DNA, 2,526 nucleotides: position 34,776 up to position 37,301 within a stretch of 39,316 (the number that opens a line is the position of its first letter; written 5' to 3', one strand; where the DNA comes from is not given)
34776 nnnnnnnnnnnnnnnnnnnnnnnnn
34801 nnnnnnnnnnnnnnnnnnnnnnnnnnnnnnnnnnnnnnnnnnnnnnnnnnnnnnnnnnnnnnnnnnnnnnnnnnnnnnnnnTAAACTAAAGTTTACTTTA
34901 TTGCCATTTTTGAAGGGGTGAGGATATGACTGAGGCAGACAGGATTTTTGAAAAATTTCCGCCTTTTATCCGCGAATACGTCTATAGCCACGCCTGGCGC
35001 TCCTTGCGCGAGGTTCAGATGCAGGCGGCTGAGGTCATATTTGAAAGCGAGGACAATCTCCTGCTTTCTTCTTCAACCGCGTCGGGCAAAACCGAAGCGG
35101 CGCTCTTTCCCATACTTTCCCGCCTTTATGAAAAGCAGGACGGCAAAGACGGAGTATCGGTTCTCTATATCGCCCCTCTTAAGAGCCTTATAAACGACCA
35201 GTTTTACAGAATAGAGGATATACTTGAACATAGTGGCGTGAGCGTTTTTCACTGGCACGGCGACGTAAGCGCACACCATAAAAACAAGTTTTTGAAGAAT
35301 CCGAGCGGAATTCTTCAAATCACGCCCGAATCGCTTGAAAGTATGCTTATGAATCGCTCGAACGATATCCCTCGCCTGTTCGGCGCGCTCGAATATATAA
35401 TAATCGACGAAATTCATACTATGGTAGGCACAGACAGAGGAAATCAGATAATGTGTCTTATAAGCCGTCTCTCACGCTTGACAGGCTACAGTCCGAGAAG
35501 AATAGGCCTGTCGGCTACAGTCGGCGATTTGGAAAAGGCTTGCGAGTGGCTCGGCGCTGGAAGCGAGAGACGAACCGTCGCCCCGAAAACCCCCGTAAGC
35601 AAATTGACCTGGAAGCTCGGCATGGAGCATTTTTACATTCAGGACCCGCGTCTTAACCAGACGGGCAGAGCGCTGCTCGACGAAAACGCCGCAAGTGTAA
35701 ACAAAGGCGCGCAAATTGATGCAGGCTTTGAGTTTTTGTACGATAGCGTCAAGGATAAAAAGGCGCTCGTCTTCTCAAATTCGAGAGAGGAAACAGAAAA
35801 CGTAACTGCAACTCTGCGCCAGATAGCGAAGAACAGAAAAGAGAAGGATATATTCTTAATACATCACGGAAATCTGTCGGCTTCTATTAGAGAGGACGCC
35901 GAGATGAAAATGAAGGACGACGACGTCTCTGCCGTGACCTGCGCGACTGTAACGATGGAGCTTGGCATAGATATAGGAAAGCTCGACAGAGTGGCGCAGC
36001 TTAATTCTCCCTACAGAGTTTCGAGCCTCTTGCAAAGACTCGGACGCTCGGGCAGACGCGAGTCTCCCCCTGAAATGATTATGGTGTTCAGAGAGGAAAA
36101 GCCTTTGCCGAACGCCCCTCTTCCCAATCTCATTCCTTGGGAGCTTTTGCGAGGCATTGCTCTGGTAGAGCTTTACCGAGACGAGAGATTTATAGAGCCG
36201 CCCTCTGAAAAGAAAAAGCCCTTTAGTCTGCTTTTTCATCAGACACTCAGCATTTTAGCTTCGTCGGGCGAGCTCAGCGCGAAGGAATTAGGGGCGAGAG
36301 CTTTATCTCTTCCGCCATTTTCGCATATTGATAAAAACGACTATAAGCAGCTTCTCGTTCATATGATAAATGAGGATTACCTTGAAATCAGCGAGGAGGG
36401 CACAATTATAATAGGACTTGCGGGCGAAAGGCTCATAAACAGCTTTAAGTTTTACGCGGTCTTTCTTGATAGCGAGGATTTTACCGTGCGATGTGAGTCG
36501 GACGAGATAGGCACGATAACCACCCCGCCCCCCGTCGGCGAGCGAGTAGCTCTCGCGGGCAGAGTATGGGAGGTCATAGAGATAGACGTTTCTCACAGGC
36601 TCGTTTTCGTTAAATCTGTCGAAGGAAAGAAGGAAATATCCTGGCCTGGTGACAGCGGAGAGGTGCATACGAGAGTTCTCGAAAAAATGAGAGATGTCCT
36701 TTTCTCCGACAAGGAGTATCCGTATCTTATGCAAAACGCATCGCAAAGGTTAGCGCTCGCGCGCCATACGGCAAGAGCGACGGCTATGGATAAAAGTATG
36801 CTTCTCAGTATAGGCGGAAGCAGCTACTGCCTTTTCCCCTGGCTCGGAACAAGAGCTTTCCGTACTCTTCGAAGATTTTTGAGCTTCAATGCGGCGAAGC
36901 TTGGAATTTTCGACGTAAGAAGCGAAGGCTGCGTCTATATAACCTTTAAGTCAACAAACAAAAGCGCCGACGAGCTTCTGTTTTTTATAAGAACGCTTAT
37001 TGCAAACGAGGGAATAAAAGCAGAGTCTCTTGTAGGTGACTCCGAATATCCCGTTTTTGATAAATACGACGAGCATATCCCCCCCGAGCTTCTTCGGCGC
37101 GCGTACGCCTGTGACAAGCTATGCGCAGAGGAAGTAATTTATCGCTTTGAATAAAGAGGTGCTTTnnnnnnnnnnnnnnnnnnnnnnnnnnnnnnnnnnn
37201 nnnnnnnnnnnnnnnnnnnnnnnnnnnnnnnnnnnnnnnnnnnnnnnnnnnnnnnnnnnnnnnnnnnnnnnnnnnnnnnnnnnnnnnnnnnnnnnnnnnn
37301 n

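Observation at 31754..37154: Three-gene TerB-N/TerB-C + DUF2791-type ATPase + Lhr-like DExH helicase cassette (Shango-type defence architecture) embedded in housekeeping DNA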

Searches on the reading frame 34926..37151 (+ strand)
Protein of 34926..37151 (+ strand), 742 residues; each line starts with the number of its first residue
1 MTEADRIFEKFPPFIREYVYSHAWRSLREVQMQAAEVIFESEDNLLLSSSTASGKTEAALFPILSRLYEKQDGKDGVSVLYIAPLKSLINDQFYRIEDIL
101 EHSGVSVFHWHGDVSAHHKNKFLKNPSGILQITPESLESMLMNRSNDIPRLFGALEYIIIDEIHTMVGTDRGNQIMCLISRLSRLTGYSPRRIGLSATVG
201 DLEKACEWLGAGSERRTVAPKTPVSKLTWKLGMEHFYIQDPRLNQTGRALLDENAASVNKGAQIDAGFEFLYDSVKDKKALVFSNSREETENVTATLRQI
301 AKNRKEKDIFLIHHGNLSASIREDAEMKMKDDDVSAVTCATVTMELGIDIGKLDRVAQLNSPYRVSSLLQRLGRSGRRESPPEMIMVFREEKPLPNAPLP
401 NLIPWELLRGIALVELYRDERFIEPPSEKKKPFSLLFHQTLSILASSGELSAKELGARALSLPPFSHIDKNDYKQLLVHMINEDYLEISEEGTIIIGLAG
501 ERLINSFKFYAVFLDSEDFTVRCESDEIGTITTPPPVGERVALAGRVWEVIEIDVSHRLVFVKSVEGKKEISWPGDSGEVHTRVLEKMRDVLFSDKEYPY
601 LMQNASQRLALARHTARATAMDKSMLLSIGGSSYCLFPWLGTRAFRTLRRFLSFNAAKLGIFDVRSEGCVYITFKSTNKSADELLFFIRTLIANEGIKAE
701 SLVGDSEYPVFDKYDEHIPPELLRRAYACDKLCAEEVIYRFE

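Call 3: search_protein_families(library=pfam, proteins=[window:34926-37151:+], max_evalue=0.01)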
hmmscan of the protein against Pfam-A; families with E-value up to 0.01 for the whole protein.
window:34926-37151:+ (742 aa): 4 families
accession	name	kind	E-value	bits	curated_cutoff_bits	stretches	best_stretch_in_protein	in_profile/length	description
PF00270.35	DEAD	-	2.9e-31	108.9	26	1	29-201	2-163/167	DEAD/DEAH box helicase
PF00271.37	Helicase_C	-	2.3e-16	60.4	23.5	1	273-378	11-109/110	Helicase conserved C-terminal domain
PF04851.21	ResIII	-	4e-09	37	22.5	1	26-199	3-162/164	Type III restriction enzyme, res subunit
PF22590.2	Cas3-like_C_2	-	0.00019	22.1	27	1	277-379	2-105/106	CRISPR-associated nuclease/helicase Cas3, C-terminal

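Call 4: search_protein_families(library=padloc, proteins=[window:34926-37151:+], max_evalue=0.01)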
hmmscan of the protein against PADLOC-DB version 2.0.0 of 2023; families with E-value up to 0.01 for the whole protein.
window:34926-37151:+ (742 aa): 53 families (the best 25 are shown)
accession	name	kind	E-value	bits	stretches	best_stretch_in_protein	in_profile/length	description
PDLC03960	SngC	-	4.6e-240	797.2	1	7-737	5-713/720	-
PDLC02503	BrxHI|BrxHII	-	3.1e-132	440.2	1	8-655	5-612/698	BrxHI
PDLC02501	BrxHI|BrxHII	-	1.7e-76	256.1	2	8-223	4-219/925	BrxHI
PDLC02897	DpdJ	-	4.7e-27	92.2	1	45-377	117-450/1570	DpdJ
PDLC00037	DruE3|DruE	-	3.7e-25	85.9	2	30-205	105-305/2055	SNF2 family N-terminal domain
PDLC00035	DruE3|DruE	-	1e-20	71.1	2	31-205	107-305/1460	SNF2 family N-terminal domain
PDLC00036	DruE3|DruE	-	1.7e-20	69.8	2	31-183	97-266/2023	SNF2 family N-terminal domain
PDLC02896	DpdJ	-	1.7e-16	57.2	3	121-204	331-417/1487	DpdJ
PDLC00013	DruE1|DruE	-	2e-16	57.1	2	31-104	96-175/1776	SNF2 family N-terminal domain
PDLC00192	HamB1|HamB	-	2.2e-16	56.7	1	29-223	271-458/1104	DEAD-box helicase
PDLC01761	Cas3b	-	3e-16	57.3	2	24-126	217-306/705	-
PDLC00194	HamB1|HamB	-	5.4e-15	52.3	1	23-214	226-407/995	DEAD-box helicase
PDLC00014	DruE2|DruE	-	4.6e-14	48.8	2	290-382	1165-1247/1928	SNF2 family N-terminal domain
PDLC00015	DruE2|DruE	-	6.1e-14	48.7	2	293-384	1138-1220/1887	SNF2 family N-terminal domain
PDLC02569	DrmA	-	1.6e-12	44.1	1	263-379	754-874/1095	DrmA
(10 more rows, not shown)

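Call 5: search_protein_families(library=ncbifam, proteins=[window:34926-37151:+], max_evalue=0.01)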
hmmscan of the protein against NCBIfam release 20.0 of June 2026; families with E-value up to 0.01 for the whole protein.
window:34926-37151:+ (742 aa): 30 families (the best 25 are shown)
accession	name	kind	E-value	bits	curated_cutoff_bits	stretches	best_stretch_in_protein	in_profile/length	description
TIGR04121.1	DEXH_lig_assoc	equivalog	3.4e-61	207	850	1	15-480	3-434/804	ligase-associated DNA damage response DEXH box helicase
NF010338.0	PRK13767.1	equivalog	8.2e-60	203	849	1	4-378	12-385/877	ATP-dependent helicase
TIGR03817.1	DECH_helic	hypoth_equivalog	2.1e-37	128.8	874.1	1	26-391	36-386/742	helicase/secretion neighborhood putative DEAH-box helicase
NF007284.0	PRK09751.1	equivalog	2.2e-34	118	1496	2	9-306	13-321/1538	ATP-dependent helicase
NF002654.0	PRK02362.1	equivalog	4.6e-19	68.2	887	1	11-337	8-302/739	ATP-dependent DNA helicase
NF001308.0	PRK00254.1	equivalog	1.8e-16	59.5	1216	1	37-300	34-261/720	ATP-dependent DNA helicase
NF040935.1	helicase_Hel308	equivalog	5.2e-16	57.9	1200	1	21-306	21-276/704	ATP-dependent DNA helicase Hel308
TIGR00614.1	recQ_fam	subfamily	3.1e-15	55.9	219.8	2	268-388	217-330/470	RecQ family ATP-dependent DNA helicase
NF002251.0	PRK01172.1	equivalog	2.3e-14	52.6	891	1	27-304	23-263/674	ATP-dependent DNA helicase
NF008394.0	PRK11192.1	equivalog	7.2e-13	48.2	507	2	276-377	246-340/441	ATP-dependent RNA helicase SrmB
NF041067.1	DpdJ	equivalog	8.7e-13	46.8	800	1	123-204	326-410/1482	protein DpdJ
TIGR01389.1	recQ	equivalog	5.5e-12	44.9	640.2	1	276-390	223-330/591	DNA helicase RecQ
NF053711.1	RNA_heli_RhlE1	exception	1.3e-11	43.9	750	2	268-381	235-341/434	RNA helicase RhlE1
NF010337.0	PRK13766.1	equivalog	1.5e-10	39.8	610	1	28-169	18-147/781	Hef nuclease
TIGR01587.1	cas3_core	equivalog_domain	2.3e-10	40.2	102.45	1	46-397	3-341/358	CRISPR-associated helicase Cas3'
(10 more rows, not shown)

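Call 29: search_solved_structures(query=window:34926-37151:+, max_evalue=0.001)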
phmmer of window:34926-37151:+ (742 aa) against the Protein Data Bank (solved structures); distinct sequences matched with E-value up to 0.001: 86 (the best 60 are shown).
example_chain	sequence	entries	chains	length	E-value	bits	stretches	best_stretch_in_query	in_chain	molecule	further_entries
5v9x_A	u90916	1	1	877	1.9e-26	95.9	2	11-301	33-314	ATP-dependent DNA helicase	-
7lhl_A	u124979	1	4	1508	1e-25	93.4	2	11-301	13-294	ATP-dependent DNA helicase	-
6znp_A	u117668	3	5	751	7.4e-25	90.6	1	38-389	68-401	Uncharacterized ATP-dependent helicase YprA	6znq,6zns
6qv3_A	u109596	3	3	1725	6.1e-24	87.6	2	23-209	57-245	Pre-mRNA splicing helicase-like protein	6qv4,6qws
5m59_A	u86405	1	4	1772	6.7e-24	87.4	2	23-209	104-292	Pre-mRNA splicing helicase-like protein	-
6qdv_B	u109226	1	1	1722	8.1e-23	83.9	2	10-211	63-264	U5 small nuclear ribonucleoprotein 200 kDa helicase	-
4f91_B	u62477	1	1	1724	8.2e-23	83.8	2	10-211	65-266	U5 small nuclear ribonucleoprotein 200 kDa helicase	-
4f92_B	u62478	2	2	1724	8.2e-23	83.8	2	10-211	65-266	U5 small nuclear ribonucleoprotein 200 kDa helicase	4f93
5urj_A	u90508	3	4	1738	8.4e-23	83.8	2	10-211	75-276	U5 small nuclear ribonucleoprotein 200 kDa helicase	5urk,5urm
4kit_B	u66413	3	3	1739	8.4e-23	83.8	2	10-211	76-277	U5 small nuclear ribonucleoprotein 200 kDa helicase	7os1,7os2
6s8q_B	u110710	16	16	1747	8.5e-23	83.8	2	10-211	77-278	U5 small nuclear ribonucleoprotein 200 kDa helicase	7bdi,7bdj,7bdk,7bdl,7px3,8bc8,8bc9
6s8o_B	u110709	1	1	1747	1.6e-22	82.9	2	10-211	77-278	U5 small nuclear ribonucleoprotein 200 kDa helicase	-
3jcr_C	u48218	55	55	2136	1.7e-22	82.8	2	10-211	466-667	hBrr2 | U5 small nuclear ribonucleoprotein 200 kDa helicase | Brr2, U5 small nuclear ribonucleoprotein 200 kDa helicase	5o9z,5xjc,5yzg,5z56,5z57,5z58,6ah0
6s9i_B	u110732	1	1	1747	2.1e-22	82.5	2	10-211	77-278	U5 small nuclear ribonucleoprotein 200 kDa helicase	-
8alz_B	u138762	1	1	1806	4e-22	81.6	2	25-210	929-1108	Activating signal cointegrator 1 complex subunit 3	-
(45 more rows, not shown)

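Call 45: find_homologous_proteins(query=window:34926-37151:+, max_evalue=1e-10)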
Query window:34926-37151:+ (742 aa): 8000 proteins with E <= 1e-10 among 8000 candidates; the best 120 are listed.
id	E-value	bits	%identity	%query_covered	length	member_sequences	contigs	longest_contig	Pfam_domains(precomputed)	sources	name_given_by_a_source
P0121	0.0e+0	1638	98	100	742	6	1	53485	PF00270.36,PF00271.38,PF04851.22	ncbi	-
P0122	0.0e+0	1520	89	100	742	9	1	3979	PF00270.36,PF00271.38,PF04851.22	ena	-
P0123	0.0e+0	1217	72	100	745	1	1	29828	PF00270.36,PF00271.38,PF04851.22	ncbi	-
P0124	0.0e+0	1213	72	100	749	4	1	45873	PF00270.36,PF00271.38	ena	-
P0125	0.0e+0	1180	70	100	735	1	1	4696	PF00270.36,PF00271.38,PF04851.22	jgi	jgi:ATP-dependent Lhr-like helicase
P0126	0.0e+0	1150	69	100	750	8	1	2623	PF00270.36,PF00271.38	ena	-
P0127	0.0e+0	1148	68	100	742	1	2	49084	PF00270.36,PF00271.38,PF04851.22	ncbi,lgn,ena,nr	ncbi:MAG: DEAD/DEAH box helicase [Clostridia bacterium]|nr:DEAD/DEAH box helicase [Clostridia bacter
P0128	0.0e+0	1147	68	100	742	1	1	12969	PF00270.36,PF00271.38,PF04851.22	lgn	-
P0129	0.0e+0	1147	67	100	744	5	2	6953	PF00270.36,PF00271.38,PF04851.22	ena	-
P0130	0.0e+0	1146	68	100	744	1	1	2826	PF00270.36,PF00271.38,PF04851.22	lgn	-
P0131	0.0e+0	1146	67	100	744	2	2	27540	PF00270.36,PF00271.38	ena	-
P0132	0.0e+0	1143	68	100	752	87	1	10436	PF00270.36,PF00271.38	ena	-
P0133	0.0e+0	1140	68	100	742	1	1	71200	PF00270.36,PF00271.38,PF04851.22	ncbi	-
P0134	0.0e+0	1139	67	100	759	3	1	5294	PF00270.36,PF00271.38,PF04851.22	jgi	jgi:ATP-dependent Lhr-like helicase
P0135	0.0e+0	1139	67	100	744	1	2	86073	PF00270.36,PF00271.38,PF04851.22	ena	-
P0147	0.0e+0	1134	67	100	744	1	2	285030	PF00270.36,PF00271.38,PF04851.22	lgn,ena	-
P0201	0.0e+0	1115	66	100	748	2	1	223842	PF00270.36,PF00271.38,PF04851.22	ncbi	-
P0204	0.0e+0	1115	65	100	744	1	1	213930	PF00270.36,PF00271.38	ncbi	-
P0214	0.0e+0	1113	65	100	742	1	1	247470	PF00270.36,PF00271.38,PF04851.22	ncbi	-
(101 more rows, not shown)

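Call 60: predict_structure(alignment_id=A2)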
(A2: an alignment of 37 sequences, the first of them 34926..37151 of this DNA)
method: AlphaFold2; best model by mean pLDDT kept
length: 742 residues; sequences in the alignment: 37
mean_pLDDT: 79.8   pTM: 0.80
mean pLDDT of the five models: 79.8, 79.5, 79.2, 77.9, 75.4
residues with pLDDT >= 90: 266; 70-90: 301; 50-70: 120; < 50: 55
segments of 3 or more residues with pLDDT < 50: 246-260, 343-346, 375-378, 510-518, 542-546, 566-577
pLDDT, mean of each block of 10 residues (from residue 1): 77 85 65 88 86 74 89 79 67 75 85 75 90 85 89 93 77 90 92 84 91 91 68 76 47 41 74 89 74 87 88 60 72 78 55 81 77 55 82 70 89 89 83 93 92 95 92 96 94 92 68 37 61 63 54 72 53 38 94 94 91 92 91 92 91 94 84 86 93 94 76 82 90 93 88
secondary structure, 60 per line:
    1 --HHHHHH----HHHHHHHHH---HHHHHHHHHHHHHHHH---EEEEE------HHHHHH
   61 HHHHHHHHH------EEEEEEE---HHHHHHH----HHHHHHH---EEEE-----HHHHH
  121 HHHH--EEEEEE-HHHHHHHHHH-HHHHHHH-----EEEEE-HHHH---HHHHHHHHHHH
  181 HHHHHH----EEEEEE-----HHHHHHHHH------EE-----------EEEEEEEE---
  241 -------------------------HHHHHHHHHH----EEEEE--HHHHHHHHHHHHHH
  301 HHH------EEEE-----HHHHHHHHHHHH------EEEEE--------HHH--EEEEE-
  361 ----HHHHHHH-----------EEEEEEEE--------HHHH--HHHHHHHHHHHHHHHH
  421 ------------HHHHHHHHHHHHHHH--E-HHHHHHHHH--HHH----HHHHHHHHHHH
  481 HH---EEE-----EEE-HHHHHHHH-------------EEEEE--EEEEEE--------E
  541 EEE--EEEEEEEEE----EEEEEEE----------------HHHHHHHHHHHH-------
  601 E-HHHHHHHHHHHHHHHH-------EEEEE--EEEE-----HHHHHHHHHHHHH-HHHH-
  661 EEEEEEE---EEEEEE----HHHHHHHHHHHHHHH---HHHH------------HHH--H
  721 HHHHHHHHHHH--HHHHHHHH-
elements in order (helices of 4 or more, strands of 3 or more residues): H3-8 H13-21 H25-40 E44-48 H55-69 E76-82 H86-92 H97-103 E107-110 H116-124 E127-132 H134-143 H145-151 E157-161 H163-166 H170-186 E191-196 H202-210 E230-237 H266-275 E280-284 H287-303 E310-313 H319-330 E337-341 E355-359 H365-371 E383-390 H399-402 H405-420 H433-447 H452-460 H470-482 E486-488 E494-496 H498-505 E519-523 E526-531 E540-543 E546-554 E559-565 H582-593 H603-618 E626-630 E633-636 H642-654 H656-659 E661-667 E671-676 H681-695 H699-702 H720-731 H734-741

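Call 63: fold_search(model_id=the predicted structure, library=pdb)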
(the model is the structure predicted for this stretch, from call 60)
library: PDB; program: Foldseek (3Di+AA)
matches with E <= 10: 1735; with E <= 0.001: 782
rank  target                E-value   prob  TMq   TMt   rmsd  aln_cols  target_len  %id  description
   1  5v9x_A                2.8e-27  1.00  0.70  0.68   7.5       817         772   20  Structure of Mycobacterium smegmatis helicase Lhr bound to ssDNA and AMP-PNP (released 2017-12-06)
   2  6znp_B                1.6e-21  1.00  0.53  0.55  13.2       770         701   19  Crystal Structure of DUF1998 helicase MrfA bound to DNA (released 2020-11-25)
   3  6znp_A                4.2e-20  1.00  0.51  0.51  13.8       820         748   17  Crystal Structure of DUF1998 helicase MrfA bound to DNA (released 2020-11-25)
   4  6znq_B                2.9e-19  1.00  0.52  0.54  11.7       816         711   16  Crystal Structure of DUF1998 helicase MrfA bound to DNA and AMPPNP (released 2020-11-25)
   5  2zj5                  4.6e-17  1.00  0.46  0.50   6.8       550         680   21  Archaeal DNA helicase Hjm complexed with ADP in form 1 (released 2009-02-10)
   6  2p6r_A                3.4e-16  1.00  0.46  0.50  16.1       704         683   18  Crystal structure of superfamily 2 helicase Hel308 in complex with unwound DNA (released 2007-06-12)
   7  2va8_A                4.0e-16  1.00  0.45  0.48  16.7       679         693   18  DNA Repair Helicase Hel308 (released 2008-01-15)
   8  6zns                  4.2e-16  1.00  0.46  0.53   6.6       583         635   19  Crystal Structure of DUF1998 helicase MrfA (released 2020-11-25)
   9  5urm_B                4.5e-16  1.00  0.44  0.21   7.8       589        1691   19  Crystal structure of human BRR2 in complex with T-1206548 (released 2017-07-19)
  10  5urm_A                8.1e-16  1.00  0.43  0.21   8.1       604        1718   19  Crystal structure of human BRR2 in complex with T-1206548 (released 2017-07-19)
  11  5dca_A                9.5e-16  1.00  0.45  0.19   7.5       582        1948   20  Crystal structure of yeast full length Brr2 in complex with Prp8 Jab1 domain (released 2015-12-16)
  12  7os1_B                9.5e-16  1.00  0.45  0.21   7.4       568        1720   15  Cryo-EM structure of Brr2 in complex with Fbp21 (released 2022-02-23)
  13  2va8_B                1.0e-15  1.00  0.46  0.48   6.8       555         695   20  DNA Repair Helicase Hel308 (released 2008-01-15)
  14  9b15_B                1.2e-15  1.00  0.46  0.50  14.6       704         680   17  Superfamily 2 helicase Hel308 containing the beta-hairpin from DNA pol theta helicase-like domain (released 2025-03-19)
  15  9b15_A                1.3e-15  1.00  0.48  0.52   6.8       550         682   19  Superfamily 2 helicase Hel308 containing the beta-hairpin from DNA pol theta helicase-like domain (released 2025-03-19)
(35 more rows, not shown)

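Call 64: find_encoding_contigs(protein=P0147, flank=6000, max_places=1)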
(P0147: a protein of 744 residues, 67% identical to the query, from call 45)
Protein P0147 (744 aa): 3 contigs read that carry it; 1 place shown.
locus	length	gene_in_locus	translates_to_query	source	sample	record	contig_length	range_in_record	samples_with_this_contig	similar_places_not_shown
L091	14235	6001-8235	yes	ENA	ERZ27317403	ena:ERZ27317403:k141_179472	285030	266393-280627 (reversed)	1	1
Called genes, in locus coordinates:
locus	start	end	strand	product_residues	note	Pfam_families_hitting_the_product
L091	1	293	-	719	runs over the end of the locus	PF02901:PFL-like, PF01228:Gly_radical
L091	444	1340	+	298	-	PF02311:AraC_binding, PF07883:Cupin_2 (weak), PF12833:HTH_18, PF00165:HTH_AraC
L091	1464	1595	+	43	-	-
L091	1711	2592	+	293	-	PF00288:GHMP_kinases_N, PF08544:GHMP_kinases_C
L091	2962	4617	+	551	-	PF13208:TerB_N, PF15615:TerB_C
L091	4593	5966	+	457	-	PF10923:BrxC_BrxD, PF13191:AAA_16 (weak)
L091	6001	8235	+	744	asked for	PF00270:DEAD, PF04851:ResIII (weak), PF00271:Helicase_C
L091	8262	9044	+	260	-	PF01209:Ubie_methyltran, PF13489:Methyltransf_23, PF05401:NodS (weak), PF02353:CMAS (weak), PF13847:Methyltransf_31, PF08241:Methyltransf_11, PF08242:Methyltransf_12, PF13649:Methyltransf_25, +1 more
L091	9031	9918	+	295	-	PF01430:HSP33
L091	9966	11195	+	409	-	PF00365:PFK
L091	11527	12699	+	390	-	PF00438:S-AdoMet_synt_N, PF02772:S-AdoMet_synt_M, PF02773:S-AdoMet_synt_C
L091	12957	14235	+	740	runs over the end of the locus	PF23139:OB_YrrC, PF14520:HHH_5 (weak), PF14490:HHH_RecD2, PF01443:Viral_helicase1 (weak), PF13245:AAA_19, PF13604:AAA_30, PF18335:SH3_13, PF13538:UvrD_C_2, +4 more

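Call 65: find_encoding_contigs(protein=P0214, flank=6000, max_places=1)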
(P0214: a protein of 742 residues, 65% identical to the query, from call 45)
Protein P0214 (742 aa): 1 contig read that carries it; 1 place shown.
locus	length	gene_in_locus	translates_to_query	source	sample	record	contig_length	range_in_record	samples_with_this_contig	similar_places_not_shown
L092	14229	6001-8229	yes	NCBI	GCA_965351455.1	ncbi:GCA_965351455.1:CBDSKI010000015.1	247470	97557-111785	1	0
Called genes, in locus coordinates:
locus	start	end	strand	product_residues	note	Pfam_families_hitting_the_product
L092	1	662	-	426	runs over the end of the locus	PF05496:RuvB_N, PF01078:Mg_chelatase (faint), PF14532:Sigma54_activ_2 (weak), PF00004:AAA, PF16193:AAA_assoc_2, PF12002:MgsA_C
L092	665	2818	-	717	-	PF17191:RecG_wedge, PF00270:DEAD, PF04851:ResIII, PF00271:Helicase_C, PF22590:Cas3-like_C_2 (faint), PF19833:RecG_dom3_C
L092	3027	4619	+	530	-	PF13208:TerB_N, PF15615:TerB_C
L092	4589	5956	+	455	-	PF10923:BrxC_BrxD, PF13191:AAA_16 (faint)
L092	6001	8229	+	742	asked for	PF00270:DEAD, PF04851:ResIII (faint), PF00271:Helicase_C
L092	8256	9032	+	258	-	PF01209:Ubie_methyltran, PF13489:Methyltransf_23, PF05175:MTS (weak), PF02353:CMAS, PF08241:Methyltransf_11, PF08242:Methyltransf_12, PF13649:Methyltransf_25, PF13847:Methyltransf_31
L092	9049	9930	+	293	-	PF01430:HSP33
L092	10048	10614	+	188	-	PF00081:Sod_Fe_N (weak), PF02777:Sod_Fe_C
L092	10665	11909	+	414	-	PF00365:PFK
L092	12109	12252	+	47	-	-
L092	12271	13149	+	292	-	PF00398:RrnaAD, PF13649:Methyltransf_25 (weak)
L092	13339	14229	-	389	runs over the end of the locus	PF00091:Tubulin, PF12327:FtsZ_C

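Call 66: find_encoding_contigs(protein=P0201, flank=6000, max_places=1)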
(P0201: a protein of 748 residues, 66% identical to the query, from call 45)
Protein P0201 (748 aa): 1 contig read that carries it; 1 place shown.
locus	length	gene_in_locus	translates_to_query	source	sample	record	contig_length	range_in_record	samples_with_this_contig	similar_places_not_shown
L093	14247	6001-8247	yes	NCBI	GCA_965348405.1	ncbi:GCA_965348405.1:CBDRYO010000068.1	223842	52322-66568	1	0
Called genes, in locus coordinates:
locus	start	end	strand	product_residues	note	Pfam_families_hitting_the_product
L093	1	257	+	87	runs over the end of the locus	PF01649:Ribosomal_S20p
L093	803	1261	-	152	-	PF00436:SSB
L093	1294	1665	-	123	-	PF01250:Ribosomal_S6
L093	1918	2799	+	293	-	PF00288:GHMP_kinases_N, PF08544:GHMP_kinases_C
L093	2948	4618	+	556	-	PF13208:TerB_N, PF15615:TerB_C (weak)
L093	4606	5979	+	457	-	PF10923:BrxC_BrxD, PF13191:AAA_16 (weak)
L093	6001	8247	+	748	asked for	PF00270:DEAD, PF04851:ResIII (weak), PF00271:Helicase_C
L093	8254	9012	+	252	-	PF01209:Ubie_methyltran, PF02353:CMAS (weak), PF13489:Methyltransf_23, PF13847:Methyltransf_31, PF08241:Methyltransf_11, PF08242:Methyltransf_12, PF13649:Methyltransf_25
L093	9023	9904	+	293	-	PF01430:HSP33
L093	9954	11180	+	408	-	PF00365:PFK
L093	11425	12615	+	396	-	PF00438:S-AdoMet_synt_N, PF02772:S-AdoMet_synt_M, PF02773:S-AdoMet_synt_C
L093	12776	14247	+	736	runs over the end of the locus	PF23139:OB_YrrC, PF14490:HHH_RecD2, PF05127:NAT10_TcmA_helicase (weak), PF05970:PIF1 (weak), PF13245:AAA_19, PF13604:AAA_30, PF18335:SH3_13, PF13538:UvrD_C_2, +5 more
